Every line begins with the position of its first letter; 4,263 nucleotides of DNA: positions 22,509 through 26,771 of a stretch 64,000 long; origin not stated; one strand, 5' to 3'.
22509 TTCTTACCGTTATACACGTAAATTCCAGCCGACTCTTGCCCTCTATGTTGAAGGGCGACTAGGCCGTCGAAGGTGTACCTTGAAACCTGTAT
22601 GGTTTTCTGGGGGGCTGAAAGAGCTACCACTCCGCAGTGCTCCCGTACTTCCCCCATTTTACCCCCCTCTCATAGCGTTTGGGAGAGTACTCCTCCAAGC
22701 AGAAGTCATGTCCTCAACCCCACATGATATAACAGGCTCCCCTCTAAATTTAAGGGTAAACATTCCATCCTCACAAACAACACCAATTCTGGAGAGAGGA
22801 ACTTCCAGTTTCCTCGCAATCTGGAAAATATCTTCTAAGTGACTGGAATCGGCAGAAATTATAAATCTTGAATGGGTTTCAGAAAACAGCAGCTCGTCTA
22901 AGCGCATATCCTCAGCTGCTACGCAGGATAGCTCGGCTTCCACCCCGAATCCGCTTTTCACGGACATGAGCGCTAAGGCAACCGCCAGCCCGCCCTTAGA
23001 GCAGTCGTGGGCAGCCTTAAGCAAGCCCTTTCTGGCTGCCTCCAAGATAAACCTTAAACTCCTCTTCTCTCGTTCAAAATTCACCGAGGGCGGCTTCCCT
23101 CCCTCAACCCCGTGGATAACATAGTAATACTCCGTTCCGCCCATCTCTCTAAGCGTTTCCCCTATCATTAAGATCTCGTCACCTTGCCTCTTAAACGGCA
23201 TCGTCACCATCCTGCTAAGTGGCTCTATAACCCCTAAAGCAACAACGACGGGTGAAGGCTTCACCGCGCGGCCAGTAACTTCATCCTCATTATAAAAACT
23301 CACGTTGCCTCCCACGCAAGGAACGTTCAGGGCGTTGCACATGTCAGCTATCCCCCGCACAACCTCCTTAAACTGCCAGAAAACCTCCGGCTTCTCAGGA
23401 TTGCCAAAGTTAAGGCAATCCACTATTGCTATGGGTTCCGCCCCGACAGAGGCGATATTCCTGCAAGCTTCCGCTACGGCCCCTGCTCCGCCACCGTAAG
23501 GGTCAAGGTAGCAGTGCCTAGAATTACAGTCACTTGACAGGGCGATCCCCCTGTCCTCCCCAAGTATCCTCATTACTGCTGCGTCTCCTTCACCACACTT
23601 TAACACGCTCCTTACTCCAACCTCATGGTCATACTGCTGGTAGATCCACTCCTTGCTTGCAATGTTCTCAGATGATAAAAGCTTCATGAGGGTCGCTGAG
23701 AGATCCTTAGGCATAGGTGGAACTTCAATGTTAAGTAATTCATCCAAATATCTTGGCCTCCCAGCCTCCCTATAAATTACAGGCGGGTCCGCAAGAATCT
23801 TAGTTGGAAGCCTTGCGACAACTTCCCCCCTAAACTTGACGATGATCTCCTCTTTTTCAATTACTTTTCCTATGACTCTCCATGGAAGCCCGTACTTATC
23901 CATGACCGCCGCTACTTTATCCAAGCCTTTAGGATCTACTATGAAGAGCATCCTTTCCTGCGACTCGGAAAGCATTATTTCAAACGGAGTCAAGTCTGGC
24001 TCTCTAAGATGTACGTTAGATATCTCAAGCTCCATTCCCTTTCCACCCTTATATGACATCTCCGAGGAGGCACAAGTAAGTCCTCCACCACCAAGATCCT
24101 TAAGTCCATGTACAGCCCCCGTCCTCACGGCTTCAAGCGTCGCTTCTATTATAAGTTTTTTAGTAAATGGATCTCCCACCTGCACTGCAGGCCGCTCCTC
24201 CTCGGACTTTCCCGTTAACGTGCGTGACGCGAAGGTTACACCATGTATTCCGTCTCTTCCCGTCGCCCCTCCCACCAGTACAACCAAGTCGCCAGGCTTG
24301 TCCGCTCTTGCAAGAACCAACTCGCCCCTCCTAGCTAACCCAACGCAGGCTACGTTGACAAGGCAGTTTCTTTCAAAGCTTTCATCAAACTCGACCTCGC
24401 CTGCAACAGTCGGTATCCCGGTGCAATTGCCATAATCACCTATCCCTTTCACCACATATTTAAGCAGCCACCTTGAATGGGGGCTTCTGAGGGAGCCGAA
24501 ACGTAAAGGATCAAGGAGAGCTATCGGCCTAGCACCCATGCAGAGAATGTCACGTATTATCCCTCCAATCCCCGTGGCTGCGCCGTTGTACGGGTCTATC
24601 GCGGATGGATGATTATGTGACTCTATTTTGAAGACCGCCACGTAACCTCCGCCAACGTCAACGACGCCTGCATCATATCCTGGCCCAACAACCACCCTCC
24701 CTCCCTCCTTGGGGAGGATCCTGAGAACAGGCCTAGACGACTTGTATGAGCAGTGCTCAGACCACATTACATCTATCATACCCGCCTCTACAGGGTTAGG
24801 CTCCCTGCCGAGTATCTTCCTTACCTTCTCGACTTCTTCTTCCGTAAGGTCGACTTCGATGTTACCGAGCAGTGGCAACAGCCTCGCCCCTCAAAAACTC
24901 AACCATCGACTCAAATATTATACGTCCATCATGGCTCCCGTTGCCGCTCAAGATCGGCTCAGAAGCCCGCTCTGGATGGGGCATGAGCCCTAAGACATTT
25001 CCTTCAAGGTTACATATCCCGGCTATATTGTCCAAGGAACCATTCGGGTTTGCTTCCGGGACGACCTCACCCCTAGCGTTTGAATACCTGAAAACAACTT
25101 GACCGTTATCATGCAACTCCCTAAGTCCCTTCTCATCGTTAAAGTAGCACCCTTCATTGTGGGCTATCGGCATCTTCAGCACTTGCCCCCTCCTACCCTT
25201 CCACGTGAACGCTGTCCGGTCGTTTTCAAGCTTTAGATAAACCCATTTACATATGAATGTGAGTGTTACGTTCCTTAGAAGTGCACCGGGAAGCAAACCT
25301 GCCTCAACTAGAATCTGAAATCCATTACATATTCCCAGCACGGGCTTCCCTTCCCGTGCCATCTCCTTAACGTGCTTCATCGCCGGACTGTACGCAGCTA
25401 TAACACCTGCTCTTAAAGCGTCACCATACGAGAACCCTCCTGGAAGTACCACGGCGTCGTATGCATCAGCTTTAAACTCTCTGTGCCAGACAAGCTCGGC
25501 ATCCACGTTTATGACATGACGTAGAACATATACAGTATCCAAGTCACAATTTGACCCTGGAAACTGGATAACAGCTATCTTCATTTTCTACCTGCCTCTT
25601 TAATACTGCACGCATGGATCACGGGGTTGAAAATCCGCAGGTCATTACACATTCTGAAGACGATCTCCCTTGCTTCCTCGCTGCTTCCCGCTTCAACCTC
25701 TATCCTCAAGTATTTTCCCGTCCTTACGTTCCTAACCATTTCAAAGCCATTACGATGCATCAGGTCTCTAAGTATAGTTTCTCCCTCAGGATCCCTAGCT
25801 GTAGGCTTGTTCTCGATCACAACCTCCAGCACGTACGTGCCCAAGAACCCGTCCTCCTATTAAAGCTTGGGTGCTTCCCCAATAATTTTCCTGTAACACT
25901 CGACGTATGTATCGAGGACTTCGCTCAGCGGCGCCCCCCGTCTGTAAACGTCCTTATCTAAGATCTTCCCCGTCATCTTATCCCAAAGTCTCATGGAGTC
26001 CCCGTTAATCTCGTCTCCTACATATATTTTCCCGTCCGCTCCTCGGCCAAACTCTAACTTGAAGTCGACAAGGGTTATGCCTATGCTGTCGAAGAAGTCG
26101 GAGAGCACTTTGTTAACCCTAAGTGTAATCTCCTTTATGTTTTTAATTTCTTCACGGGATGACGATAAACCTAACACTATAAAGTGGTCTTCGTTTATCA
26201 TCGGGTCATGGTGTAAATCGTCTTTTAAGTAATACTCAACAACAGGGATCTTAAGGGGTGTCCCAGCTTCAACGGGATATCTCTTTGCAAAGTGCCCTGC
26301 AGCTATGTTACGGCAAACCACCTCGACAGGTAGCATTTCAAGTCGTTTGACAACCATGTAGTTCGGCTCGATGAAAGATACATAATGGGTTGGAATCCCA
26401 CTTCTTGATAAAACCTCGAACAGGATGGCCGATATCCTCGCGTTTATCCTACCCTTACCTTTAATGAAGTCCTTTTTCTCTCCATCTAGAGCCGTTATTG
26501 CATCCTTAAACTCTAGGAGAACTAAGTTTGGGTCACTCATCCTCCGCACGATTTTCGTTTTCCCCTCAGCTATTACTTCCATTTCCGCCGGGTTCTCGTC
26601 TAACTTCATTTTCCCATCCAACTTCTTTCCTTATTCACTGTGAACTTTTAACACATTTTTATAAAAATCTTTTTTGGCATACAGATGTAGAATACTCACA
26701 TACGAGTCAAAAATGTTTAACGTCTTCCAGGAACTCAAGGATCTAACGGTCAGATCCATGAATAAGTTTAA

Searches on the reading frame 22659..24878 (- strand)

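Call 7: search_protein_families(library=pfam, proteins=[window:22659-24878:-], max_evalue=0.00001)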
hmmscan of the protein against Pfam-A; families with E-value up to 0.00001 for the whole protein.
window:22659-24878:- (739 aa): 3 families
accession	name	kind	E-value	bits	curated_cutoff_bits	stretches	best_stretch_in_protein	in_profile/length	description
PF02769.27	AIRS_C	-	3.9e-62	209.5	23.1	2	194-347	1-153/156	AIR synthase related protein, C-terminal domain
PF00586.29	AIRS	-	1.5e-58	196.5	24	2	431-551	2-112/112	AIR synthase related protein, N-terminal domain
PF18072.6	FGAR-AT_linker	-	7.1e-13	49.3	26.6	1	9-46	10-50/50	Formylglycinamide ribonucleotide amidotransferase linker domain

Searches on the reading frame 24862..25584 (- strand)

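Call 8: search_protein_families(library=pfam, proteins=[window:24862-25584:-], max_evalue=0.00001)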
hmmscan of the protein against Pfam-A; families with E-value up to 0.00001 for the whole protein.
window:24862-25584:- (240 aa): 4 families
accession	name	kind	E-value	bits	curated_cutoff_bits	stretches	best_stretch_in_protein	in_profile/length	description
PF13507.12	GATase_5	-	2.2e-43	148.7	27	1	2-211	3-233/260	CobB/CobQ-like glutamine amidotransferase domain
PF01965.30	DJ-1_PfpI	-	2.6e-11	44.1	26.6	1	29-101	52-116/165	DJ-1/PfpI family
PF00117.34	GATase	-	4.7e-09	36.6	22.8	1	27-210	22-177/190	Glutamine amidotransferase class-I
PF07685.20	GATase_3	-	4.3e-08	33.5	27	1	19-94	17-90/196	CobB/CobQ-like glutamine amidotransferase domain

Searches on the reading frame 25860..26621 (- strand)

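Call 8: search_protein_families(library=pfam, proteins=[window:25860-26621:-], max_evalue=0.00001)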
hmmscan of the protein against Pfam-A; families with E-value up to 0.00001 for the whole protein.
window:25860-26621:- (253 aa): 1 family
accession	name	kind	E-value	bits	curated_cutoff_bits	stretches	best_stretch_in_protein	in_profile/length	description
PF01259.24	SAICAR_synt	-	9.1e-72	242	20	1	17-229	2-218/233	SAICAR synthetase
